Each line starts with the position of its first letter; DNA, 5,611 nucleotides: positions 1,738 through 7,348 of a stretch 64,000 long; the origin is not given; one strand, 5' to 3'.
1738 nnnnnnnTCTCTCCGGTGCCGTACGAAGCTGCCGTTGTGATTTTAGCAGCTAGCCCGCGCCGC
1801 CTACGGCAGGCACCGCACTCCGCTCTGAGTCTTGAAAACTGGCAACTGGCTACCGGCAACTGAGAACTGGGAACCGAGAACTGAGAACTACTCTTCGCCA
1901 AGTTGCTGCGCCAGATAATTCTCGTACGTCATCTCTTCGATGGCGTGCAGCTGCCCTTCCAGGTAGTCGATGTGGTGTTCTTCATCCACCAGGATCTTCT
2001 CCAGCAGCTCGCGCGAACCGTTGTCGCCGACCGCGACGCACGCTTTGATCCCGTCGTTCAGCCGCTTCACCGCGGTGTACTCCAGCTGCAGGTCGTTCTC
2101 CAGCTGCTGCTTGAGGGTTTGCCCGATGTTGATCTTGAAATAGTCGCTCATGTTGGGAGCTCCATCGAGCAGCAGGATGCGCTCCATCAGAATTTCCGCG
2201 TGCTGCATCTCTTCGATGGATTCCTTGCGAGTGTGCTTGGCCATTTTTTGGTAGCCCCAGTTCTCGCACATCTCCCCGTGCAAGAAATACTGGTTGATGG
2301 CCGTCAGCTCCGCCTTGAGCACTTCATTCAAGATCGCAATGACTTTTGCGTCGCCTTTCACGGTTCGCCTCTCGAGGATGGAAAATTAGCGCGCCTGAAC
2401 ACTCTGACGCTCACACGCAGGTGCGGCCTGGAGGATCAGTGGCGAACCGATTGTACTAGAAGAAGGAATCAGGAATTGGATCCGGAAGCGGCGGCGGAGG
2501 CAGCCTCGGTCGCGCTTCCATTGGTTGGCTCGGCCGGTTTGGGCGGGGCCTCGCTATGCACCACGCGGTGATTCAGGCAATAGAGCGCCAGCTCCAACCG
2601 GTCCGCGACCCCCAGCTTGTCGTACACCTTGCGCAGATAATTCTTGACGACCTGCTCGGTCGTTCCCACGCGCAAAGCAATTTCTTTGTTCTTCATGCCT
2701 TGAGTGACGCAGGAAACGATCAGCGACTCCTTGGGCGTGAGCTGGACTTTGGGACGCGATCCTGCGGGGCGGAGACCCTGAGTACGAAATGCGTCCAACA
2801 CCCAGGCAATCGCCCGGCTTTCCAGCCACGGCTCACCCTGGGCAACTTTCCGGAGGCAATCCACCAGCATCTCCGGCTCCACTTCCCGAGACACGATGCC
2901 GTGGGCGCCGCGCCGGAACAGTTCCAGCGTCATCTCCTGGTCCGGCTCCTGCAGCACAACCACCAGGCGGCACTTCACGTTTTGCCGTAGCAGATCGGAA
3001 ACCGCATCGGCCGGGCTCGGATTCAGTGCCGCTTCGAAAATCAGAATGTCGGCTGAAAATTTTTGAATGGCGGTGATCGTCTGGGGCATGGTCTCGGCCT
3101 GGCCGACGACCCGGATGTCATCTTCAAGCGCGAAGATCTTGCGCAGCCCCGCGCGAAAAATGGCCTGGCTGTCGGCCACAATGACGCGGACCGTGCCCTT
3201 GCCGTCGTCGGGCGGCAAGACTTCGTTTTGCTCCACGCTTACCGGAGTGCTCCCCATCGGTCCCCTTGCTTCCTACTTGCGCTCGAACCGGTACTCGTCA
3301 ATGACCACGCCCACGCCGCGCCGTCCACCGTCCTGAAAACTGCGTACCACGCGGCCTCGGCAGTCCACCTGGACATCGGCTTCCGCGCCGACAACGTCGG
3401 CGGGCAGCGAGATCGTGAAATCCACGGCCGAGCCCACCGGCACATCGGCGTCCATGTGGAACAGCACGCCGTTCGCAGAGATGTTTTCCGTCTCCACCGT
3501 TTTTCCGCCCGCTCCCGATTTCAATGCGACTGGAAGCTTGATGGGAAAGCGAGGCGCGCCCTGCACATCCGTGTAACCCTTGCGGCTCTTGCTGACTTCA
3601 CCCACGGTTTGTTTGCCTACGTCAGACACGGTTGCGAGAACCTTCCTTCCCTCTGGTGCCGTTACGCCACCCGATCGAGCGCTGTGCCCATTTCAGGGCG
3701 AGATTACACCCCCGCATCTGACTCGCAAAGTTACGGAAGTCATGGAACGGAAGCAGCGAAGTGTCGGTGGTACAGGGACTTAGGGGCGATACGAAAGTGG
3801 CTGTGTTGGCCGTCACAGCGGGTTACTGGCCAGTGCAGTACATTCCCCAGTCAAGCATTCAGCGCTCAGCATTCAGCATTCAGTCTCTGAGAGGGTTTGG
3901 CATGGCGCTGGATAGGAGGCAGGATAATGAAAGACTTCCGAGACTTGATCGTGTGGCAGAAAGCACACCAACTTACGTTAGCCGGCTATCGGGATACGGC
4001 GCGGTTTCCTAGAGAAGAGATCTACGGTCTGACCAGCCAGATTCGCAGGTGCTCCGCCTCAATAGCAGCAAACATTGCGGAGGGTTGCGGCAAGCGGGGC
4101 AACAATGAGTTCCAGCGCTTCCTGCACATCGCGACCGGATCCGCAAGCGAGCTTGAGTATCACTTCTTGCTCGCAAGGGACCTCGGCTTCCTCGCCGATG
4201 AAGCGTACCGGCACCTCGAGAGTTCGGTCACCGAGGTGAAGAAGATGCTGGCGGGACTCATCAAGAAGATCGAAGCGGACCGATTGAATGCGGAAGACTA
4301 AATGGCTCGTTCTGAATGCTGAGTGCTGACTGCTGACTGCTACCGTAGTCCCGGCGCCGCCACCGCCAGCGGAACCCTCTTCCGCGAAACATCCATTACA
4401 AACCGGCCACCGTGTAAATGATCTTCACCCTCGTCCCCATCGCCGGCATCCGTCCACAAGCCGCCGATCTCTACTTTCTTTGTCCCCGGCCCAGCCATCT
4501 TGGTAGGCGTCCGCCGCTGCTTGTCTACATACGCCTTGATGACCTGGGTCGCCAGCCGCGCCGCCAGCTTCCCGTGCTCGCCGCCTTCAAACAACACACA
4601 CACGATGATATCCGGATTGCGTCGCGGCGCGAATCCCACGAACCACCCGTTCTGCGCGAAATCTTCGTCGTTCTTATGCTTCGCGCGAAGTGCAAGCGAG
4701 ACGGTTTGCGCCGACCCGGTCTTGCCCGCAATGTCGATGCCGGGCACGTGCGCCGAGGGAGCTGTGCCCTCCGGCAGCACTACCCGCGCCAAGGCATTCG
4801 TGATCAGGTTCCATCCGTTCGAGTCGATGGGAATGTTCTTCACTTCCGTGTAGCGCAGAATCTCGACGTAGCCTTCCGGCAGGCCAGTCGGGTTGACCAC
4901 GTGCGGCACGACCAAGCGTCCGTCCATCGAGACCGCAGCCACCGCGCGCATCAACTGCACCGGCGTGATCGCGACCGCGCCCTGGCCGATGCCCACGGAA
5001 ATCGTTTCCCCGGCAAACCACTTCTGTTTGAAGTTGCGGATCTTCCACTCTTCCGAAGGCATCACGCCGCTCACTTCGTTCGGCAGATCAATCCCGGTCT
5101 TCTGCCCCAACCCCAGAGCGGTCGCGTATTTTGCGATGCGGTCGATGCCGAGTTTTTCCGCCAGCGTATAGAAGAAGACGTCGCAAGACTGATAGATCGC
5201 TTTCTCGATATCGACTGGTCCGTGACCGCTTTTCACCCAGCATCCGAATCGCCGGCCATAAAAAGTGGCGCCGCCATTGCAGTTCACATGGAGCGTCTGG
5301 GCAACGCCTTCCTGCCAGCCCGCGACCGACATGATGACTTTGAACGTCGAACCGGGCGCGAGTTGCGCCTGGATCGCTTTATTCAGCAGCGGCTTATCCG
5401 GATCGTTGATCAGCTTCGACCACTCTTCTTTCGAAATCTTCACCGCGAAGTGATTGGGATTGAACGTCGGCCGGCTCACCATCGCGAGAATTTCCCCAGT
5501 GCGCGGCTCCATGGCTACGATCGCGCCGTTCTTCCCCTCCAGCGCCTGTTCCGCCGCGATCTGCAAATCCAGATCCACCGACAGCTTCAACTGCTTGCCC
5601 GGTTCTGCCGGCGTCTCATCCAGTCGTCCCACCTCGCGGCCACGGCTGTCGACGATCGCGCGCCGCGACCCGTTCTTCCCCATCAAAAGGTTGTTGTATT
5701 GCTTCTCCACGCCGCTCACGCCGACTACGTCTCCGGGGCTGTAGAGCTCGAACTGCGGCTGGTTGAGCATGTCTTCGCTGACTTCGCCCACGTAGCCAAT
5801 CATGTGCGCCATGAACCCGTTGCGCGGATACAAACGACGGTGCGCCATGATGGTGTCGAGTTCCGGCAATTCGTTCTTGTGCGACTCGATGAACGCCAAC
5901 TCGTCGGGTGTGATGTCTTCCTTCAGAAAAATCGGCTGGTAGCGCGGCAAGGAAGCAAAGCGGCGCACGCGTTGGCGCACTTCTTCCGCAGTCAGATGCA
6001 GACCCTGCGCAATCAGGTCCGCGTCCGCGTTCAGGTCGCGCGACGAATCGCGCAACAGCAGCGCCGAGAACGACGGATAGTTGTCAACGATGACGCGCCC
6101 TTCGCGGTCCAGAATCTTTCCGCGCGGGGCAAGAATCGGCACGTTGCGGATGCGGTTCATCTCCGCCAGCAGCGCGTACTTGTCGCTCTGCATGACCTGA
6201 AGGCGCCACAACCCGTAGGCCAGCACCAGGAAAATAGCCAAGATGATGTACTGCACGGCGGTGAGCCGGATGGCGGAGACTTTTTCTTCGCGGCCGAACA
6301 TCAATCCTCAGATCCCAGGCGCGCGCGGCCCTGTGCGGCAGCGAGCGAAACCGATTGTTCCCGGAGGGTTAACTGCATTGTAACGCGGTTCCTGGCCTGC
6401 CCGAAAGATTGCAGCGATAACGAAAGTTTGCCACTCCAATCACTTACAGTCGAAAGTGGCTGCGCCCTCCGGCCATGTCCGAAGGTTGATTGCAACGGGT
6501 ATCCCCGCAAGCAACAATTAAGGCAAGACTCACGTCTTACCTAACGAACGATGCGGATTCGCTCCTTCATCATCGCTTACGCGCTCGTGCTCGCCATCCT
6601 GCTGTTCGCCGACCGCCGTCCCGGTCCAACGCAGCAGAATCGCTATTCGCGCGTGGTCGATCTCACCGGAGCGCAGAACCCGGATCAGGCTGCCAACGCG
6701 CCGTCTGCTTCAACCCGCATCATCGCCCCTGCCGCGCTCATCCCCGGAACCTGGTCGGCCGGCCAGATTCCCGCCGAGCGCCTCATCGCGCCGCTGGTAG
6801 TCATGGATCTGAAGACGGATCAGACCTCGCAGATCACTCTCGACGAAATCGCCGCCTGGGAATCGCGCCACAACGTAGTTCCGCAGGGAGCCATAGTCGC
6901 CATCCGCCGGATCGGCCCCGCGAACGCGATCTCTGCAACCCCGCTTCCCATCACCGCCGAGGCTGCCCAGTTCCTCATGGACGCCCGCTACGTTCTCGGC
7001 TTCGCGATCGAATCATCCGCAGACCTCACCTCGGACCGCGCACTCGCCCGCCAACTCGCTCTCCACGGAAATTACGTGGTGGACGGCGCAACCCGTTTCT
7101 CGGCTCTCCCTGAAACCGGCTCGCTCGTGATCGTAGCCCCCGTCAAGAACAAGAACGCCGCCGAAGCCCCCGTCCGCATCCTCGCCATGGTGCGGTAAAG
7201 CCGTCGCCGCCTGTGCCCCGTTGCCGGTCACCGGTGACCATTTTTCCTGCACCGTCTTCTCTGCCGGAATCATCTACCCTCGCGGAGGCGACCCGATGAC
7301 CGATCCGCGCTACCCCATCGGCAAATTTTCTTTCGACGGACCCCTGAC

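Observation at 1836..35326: Window-wide class of period-7 (heptanucleotide) arrays that abut stop codons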

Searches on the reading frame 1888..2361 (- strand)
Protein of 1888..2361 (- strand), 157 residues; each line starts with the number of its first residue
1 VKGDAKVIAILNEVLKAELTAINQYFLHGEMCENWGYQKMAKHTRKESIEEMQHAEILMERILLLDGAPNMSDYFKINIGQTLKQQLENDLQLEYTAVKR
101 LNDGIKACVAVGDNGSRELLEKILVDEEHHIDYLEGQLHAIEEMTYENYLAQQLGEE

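Call 31: search_protein_families(library=pfam, proteins=[window:1888-2361:-], max_evalue=0.001)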
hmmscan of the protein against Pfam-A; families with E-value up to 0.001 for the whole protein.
window:1888-2361:- (157 aa): 1 family
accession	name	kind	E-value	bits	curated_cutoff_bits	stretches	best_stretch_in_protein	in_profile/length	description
PF00210.30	Ferritin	-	4.1e-36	124.5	24.5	1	8-144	1-142/142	Ferritin-like domain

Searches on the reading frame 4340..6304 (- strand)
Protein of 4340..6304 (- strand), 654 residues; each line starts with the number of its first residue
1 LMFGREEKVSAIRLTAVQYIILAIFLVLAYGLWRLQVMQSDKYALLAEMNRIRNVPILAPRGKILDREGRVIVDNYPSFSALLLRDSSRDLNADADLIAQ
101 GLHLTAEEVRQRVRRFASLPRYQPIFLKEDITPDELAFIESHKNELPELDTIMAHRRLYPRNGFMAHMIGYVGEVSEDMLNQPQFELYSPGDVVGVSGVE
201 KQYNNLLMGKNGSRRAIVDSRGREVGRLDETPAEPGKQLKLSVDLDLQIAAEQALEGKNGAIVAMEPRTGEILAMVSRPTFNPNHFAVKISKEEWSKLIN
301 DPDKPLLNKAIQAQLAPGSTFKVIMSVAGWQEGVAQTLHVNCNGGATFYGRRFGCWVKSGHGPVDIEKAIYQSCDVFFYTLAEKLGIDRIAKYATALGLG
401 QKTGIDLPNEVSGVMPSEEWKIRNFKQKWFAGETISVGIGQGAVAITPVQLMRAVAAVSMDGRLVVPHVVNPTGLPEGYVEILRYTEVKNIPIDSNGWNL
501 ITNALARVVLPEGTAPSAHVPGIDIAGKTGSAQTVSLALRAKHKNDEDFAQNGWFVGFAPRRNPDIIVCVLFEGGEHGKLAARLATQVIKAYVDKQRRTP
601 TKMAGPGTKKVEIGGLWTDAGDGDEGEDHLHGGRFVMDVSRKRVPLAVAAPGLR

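Call 31: search_protein_families(library=pfam, proteins=[window:4340-6304:-], max_evalue=0.001)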
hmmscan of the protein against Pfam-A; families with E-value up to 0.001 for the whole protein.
window:4340-6304:- (654 aa): 2 families
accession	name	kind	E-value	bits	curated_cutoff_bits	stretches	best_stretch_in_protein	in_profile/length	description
PF00905.27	Transpeptidase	-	4.1e-69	233.5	22.1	1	260-589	1-298/299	Penicillin binding protein transpeptidase domain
PF03717.20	PBP_dimer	-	5.3e-40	138.2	24.4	1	57-227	2-178/180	Penicillin-binding Protein dimerisation domain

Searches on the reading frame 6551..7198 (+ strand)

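Call 31: search_protein_families(library=pfam, proteins=[window:6551-7198:+], max_evalue=0.001)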
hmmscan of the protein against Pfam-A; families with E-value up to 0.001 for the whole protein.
window:6551-7198:+ (215 aa): 1 family
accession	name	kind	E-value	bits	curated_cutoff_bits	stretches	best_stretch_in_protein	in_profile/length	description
PF04199.19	Cyclase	-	1.8e-12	48.1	23.1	1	52-155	27-137/142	Putative cyclase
